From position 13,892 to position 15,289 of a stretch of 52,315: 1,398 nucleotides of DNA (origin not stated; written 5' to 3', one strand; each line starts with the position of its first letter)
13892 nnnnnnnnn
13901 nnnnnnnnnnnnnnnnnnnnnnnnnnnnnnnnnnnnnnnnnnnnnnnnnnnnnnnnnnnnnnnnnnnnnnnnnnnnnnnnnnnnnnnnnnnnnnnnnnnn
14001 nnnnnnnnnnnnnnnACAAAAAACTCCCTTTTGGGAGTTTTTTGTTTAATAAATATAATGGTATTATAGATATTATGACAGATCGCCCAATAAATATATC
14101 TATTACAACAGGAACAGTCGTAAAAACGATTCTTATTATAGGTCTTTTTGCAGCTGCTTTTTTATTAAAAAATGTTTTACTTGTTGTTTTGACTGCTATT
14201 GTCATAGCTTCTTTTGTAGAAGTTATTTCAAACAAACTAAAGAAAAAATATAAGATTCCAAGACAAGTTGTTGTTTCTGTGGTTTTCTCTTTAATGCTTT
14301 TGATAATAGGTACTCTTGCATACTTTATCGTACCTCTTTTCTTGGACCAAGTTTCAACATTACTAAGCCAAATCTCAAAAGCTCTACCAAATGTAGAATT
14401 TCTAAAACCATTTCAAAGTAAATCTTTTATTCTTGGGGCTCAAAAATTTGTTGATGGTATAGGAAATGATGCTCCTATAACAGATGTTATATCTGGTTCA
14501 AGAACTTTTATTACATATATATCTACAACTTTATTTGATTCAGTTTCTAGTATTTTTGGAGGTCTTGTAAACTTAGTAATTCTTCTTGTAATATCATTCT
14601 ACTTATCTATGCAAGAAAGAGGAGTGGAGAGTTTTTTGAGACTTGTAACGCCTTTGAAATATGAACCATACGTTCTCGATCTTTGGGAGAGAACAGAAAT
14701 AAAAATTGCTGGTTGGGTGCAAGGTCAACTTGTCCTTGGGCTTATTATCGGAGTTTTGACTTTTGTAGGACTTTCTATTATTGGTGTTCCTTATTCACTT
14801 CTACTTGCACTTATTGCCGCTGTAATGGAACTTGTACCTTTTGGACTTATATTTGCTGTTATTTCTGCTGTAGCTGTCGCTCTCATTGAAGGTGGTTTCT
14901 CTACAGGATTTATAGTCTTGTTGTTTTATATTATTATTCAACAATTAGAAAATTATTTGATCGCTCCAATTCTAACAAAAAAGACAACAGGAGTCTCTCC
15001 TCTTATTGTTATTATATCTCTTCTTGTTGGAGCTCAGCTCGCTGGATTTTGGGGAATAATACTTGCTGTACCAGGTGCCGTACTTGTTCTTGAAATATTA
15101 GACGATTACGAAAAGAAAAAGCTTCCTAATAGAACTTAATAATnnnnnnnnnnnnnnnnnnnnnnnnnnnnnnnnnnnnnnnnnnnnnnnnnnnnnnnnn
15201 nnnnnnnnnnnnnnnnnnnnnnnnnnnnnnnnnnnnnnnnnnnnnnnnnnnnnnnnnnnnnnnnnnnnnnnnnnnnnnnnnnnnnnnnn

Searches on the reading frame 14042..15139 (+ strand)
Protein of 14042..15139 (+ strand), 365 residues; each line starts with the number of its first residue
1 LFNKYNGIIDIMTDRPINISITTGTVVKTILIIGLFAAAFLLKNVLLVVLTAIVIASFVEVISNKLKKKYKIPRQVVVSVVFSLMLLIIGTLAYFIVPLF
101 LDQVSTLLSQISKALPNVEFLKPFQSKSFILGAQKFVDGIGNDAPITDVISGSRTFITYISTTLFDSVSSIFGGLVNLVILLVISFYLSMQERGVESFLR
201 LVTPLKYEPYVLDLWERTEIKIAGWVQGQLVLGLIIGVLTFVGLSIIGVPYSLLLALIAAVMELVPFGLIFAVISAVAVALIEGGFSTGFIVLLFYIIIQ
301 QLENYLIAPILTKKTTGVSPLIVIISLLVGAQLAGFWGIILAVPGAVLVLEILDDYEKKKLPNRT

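Call 74: search_protein_families(library=pfam, proteins=[window:14042-15139:+], max_evalue=0.001)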
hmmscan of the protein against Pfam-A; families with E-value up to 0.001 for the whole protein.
window:14042-15139:+ (365 aa): 1 family
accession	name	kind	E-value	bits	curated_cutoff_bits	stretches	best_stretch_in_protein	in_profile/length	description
PF01594.21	AI-2E_transport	-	2e-55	188.7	34.3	1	30-356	6-326/327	AI-2E family transporter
